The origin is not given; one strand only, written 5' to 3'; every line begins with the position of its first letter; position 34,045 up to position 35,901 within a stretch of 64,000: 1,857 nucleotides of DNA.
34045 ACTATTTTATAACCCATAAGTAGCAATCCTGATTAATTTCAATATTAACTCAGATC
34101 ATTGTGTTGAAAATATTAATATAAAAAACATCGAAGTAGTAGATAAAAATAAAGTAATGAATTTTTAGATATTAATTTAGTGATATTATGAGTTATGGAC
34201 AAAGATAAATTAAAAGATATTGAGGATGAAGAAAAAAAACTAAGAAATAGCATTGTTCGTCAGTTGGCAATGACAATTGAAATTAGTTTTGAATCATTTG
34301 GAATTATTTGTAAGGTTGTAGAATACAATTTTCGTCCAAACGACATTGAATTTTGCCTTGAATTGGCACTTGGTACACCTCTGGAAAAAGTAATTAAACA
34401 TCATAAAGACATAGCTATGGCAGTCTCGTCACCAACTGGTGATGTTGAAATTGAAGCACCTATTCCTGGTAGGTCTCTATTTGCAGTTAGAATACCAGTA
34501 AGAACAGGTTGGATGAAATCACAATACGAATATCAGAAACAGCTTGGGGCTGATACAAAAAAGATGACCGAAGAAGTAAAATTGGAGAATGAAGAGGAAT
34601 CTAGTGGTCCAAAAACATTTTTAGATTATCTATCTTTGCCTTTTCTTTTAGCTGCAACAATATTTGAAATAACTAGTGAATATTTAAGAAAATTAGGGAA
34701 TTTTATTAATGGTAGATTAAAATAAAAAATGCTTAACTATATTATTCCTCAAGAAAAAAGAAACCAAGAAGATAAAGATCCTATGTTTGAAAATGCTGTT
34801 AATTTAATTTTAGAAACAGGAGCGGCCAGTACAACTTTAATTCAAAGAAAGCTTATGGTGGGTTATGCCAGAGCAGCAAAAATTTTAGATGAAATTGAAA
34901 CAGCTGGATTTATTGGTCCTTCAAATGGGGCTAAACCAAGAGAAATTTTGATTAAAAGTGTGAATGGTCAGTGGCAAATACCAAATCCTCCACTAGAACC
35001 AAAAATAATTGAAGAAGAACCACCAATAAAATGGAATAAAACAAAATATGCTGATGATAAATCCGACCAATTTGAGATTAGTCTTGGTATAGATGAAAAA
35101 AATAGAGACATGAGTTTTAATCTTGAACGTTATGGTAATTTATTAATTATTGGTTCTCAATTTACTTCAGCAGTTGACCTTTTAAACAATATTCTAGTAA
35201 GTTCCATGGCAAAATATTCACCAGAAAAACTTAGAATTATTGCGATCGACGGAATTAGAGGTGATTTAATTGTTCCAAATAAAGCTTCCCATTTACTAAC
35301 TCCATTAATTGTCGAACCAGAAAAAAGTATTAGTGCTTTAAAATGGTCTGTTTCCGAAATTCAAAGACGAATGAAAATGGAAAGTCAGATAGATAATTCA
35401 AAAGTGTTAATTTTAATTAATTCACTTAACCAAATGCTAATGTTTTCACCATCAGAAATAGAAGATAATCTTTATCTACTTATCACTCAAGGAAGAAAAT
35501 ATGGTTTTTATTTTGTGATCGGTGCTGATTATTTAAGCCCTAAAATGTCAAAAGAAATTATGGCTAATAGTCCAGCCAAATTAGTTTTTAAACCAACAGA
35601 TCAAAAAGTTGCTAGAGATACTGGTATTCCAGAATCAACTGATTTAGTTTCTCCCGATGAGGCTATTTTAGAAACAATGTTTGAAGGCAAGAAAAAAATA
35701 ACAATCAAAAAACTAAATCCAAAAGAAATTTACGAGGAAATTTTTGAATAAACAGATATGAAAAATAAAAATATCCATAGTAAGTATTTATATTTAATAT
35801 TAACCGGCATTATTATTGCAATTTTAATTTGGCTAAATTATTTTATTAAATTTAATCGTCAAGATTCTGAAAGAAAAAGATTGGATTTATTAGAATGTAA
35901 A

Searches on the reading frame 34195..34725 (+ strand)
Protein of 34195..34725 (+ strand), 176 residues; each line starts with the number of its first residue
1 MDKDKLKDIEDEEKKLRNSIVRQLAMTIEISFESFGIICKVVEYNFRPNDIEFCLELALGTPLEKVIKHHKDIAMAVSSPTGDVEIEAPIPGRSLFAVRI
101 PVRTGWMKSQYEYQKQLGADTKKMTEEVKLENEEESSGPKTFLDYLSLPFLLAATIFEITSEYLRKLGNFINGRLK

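Call 43: search_protein_families(library=pfam, proteins=[window:34195-34725:+], max_evalue=0.0001)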
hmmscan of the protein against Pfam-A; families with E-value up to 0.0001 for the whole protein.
window:34195-34725:+ (176 aa): 1 family
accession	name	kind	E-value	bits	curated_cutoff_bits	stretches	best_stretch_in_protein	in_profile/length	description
PF17854.6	FtsK_alpha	-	5e-11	43.1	22.9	1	5-101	6-100/101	FtsK alpha domain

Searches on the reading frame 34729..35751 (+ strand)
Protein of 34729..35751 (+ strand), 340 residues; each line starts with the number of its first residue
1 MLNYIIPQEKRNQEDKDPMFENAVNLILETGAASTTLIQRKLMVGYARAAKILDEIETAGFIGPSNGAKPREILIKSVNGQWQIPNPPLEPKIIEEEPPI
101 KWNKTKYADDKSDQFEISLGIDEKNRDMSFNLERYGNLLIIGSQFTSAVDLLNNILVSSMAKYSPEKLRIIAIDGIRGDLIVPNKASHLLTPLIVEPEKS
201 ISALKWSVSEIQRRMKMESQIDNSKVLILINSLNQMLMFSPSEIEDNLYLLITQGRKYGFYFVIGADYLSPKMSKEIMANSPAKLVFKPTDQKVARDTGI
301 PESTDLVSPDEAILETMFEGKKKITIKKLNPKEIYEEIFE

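Call 43: search_protein_families(library=pfam, proteins=[window:34729-35751:+], max_evalue=0.0001)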
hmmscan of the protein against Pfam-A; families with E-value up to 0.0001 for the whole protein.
window:34729-35751:+ (340 aa): 2 families
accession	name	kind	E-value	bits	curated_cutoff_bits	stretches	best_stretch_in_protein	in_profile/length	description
PF09397.16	FtsK_gamma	-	2.5e-26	91.6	30.6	1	14-75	1-62/63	Ftsk gamma domain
PF01580.24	FtsK_SpoIIIE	-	1.2e-13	51.5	24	1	104-224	7-126/221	FtsK/SpoIIIE family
